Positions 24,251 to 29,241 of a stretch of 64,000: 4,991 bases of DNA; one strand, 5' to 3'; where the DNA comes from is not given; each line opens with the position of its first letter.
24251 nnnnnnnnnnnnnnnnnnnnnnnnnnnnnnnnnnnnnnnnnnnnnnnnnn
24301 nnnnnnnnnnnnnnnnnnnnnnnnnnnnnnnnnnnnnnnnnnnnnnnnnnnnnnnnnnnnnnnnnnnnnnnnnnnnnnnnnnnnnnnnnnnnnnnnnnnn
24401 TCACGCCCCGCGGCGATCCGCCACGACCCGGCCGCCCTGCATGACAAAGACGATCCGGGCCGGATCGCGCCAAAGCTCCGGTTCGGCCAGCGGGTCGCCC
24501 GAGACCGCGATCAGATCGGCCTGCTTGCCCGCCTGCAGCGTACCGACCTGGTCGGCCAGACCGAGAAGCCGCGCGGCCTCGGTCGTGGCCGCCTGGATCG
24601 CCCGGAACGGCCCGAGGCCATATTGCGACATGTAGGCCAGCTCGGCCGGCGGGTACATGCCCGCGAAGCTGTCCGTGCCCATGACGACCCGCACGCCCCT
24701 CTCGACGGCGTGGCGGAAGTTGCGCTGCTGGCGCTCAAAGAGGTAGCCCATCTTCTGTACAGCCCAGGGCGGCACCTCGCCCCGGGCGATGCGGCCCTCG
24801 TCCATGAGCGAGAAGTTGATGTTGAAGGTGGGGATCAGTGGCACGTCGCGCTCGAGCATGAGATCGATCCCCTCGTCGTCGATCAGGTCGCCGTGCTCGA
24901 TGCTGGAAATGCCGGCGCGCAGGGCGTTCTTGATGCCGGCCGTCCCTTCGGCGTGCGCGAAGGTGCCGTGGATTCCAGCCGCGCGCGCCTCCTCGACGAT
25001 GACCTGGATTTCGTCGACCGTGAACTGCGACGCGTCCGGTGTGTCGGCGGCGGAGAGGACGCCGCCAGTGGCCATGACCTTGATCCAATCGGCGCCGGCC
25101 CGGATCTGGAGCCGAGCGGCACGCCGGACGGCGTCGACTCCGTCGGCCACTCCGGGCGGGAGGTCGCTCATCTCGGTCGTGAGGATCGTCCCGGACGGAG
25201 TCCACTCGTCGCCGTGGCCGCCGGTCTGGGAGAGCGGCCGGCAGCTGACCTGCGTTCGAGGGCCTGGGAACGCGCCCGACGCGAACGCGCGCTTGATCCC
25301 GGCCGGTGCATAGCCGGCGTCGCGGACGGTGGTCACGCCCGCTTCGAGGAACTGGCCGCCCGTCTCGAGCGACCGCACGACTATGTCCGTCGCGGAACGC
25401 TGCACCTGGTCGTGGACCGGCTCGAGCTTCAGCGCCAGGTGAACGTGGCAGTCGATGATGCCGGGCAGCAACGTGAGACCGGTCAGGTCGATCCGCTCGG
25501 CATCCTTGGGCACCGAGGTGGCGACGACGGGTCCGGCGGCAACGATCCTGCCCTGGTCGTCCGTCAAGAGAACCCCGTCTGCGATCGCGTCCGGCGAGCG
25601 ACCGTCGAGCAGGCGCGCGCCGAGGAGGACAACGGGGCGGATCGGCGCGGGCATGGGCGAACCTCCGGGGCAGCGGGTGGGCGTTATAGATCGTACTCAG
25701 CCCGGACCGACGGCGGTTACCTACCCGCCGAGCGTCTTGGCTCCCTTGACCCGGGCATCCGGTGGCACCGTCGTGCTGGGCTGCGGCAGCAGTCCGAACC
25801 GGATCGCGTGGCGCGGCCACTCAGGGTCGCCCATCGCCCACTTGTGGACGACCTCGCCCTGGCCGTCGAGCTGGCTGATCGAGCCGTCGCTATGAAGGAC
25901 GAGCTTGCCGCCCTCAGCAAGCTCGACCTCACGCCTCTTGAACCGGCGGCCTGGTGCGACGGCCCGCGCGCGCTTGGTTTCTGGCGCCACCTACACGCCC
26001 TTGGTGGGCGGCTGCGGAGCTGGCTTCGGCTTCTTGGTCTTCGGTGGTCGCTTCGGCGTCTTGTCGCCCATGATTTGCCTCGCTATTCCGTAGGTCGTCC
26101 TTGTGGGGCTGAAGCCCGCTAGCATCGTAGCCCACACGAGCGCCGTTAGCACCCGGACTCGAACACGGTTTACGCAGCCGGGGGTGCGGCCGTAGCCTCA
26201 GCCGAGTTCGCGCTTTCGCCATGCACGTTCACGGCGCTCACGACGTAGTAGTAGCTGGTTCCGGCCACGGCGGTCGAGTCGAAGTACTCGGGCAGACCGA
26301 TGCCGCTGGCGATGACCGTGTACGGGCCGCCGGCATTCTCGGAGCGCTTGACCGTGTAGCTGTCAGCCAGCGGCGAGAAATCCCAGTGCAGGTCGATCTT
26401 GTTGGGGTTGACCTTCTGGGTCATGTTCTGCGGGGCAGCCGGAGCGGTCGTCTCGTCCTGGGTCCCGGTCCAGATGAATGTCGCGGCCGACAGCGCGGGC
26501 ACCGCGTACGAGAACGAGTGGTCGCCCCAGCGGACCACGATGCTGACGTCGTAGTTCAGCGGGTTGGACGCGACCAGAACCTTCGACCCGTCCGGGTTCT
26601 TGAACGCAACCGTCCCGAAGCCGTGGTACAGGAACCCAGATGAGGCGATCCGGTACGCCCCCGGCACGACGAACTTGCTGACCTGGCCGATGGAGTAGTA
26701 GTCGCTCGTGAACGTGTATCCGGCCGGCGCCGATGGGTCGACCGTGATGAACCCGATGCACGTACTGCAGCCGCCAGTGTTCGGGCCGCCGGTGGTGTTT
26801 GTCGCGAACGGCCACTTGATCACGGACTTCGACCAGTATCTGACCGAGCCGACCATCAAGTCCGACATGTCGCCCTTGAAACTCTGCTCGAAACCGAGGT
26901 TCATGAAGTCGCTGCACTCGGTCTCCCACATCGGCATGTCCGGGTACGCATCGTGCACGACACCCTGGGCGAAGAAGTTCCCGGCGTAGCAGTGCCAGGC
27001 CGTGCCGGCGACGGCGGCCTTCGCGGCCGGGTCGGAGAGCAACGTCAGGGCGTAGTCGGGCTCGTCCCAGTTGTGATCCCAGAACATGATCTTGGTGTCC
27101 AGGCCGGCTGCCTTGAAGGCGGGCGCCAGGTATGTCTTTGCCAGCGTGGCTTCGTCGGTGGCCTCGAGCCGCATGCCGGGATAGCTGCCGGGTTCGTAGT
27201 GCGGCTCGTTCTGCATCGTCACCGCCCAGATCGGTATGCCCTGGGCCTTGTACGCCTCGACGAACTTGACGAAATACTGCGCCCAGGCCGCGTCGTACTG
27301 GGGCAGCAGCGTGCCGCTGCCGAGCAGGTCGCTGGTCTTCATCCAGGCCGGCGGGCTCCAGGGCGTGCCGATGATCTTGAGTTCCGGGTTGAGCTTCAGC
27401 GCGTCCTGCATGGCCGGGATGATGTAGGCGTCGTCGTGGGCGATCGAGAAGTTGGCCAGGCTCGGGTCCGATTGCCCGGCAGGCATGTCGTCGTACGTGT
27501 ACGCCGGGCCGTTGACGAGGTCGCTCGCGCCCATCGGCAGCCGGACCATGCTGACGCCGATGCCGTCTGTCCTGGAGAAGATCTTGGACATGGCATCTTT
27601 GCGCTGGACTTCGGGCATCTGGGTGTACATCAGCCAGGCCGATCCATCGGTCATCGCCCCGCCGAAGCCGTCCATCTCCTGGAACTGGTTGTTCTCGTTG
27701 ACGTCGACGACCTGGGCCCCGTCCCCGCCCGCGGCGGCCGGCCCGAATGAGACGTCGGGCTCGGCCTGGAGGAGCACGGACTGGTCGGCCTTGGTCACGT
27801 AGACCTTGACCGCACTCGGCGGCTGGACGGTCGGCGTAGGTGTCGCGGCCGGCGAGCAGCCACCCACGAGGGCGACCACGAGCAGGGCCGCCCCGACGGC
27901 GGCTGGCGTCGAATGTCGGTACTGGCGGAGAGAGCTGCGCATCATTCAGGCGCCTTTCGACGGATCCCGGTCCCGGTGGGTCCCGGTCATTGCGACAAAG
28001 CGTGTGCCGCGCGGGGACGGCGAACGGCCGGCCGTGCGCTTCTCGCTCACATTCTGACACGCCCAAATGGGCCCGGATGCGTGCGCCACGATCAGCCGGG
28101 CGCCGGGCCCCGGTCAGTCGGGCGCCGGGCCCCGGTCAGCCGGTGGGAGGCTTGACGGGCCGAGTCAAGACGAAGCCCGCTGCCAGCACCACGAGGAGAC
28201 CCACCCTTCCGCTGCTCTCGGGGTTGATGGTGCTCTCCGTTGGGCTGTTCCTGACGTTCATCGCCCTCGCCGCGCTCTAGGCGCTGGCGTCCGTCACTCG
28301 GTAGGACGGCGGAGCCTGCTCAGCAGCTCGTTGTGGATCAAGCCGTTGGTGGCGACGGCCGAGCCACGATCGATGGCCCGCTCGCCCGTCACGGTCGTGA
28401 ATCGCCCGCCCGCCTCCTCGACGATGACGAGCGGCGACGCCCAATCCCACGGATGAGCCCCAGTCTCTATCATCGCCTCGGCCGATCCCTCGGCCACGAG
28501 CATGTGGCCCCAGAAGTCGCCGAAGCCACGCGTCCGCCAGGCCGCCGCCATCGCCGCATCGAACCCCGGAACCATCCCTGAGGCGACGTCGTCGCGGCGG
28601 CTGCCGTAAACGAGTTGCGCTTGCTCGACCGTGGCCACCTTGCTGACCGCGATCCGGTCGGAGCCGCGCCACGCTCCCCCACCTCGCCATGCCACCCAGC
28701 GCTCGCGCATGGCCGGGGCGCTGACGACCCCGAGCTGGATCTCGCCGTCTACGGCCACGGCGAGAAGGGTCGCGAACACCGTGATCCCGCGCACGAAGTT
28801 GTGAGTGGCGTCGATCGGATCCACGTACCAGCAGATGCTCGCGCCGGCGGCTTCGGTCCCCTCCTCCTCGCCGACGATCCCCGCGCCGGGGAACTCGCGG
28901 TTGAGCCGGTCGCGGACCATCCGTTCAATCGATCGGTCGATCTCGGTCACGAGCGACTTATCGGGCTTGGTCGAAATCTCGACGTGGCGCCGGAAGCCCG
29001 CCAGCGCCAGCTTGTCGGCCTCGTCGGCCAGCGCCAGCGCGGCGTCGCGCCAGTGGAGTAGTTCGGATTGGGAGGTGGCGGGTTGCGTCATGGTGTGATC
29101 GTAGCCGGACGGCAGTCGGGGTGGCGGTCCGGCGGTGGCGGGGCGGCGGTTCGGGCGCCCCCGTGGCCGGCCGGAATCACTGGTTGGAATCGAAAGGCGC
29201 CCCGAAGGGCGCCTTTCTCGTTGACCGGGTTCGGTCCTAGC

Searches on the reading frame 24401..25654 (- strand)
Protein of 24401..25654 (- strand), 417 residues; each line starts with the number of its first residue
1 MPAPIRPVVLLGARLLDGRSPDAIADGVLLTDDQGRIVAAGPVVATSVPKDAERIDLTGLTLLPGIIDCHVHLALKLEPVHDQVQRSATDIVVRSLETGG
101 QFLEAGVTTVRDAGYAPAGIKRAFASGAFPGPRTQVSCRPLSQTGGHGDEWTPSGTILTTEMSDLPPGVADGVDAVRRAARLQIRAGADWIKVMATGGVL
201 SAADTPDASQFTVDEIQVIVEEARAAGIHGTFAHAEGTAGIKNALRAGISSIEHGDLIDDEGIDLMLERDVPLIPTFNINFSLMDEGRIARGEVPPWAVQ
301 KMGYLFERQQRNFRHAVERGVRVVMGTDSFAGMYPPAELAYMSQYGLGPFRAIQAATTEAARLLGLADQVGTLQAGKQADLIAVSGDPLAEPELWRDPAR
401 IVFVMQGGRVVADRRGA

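Call 60: search_protein_families(library=pfam, proteins=[window:24401-25654:-], max_evalue=0.00001)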
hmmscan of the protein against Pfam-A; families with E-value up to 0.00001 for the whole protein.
window:24401-25654:- (417 aa): 2 families
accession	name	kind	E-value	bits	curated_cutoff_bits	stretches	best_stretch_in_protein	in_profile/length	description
PF01979.26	Amidohydro_1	-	4e-49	168.2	25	1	61-411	1-345/345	Amidohydrolase family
PF07969.17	Amidohydro_3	-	2.2e-13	50.9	29.7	1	216-412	264-472/472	Amidohydrolase family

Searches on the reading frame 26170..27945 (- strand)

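Call 60: search_protein_families(library=pfam, proteins=[window:26170-27945:-], max_evalue=0.00001)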
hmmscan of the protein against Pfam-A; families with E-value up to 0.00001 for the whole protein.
window:26170-27945:- (591 aa): 3 families
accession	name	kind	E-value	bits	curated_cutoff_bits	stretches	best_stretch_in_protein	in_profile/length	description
PF02055.22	Glyco_hydro_30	-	3.9e-40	138.4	23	1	92-426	2-348/348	Glycosyl hydrolase family 30 TIM-barrel domain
PF17189.10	Glyco_hydro_30C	-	3.5e-14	53.1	22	1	429-490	1-65/65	Glycosyl hydrolase family 30 beta sandwich domain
PF02057.21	Glyco_hydro_59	-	1.7e-09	37.8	27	1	92-345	2-221/294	Glycosyl hydrolase family 59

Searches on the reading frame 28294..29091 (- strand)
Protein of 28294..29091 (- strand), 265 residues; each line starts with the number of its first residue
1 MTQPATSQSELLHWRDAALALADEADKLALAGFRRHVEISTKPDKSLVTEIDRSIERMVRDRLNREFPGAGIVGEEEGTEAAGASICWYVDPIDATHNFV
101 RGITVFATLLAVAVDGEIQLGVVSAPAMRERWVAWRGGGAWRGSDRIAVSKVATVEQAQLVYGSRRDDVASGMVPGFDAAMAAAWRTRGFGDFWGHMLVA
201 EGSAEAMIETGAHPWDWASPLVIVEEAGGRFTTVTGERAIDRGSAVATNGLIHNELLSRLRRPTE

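Call 60: search_protein_families(library=pfam, proteins=[window:28294-29091:-], max_evalue=0.00001)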
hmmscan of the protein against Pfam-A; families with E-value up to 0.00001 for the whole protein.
window:28294-29091:- (265 aa): 1 family
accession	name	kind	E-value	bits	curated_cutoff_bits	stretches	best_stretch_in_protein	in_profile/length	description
PF00459.30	Inositol_P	-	2.7e-49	168.5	27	1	14-258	5-264/271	Inositol monophosphatase family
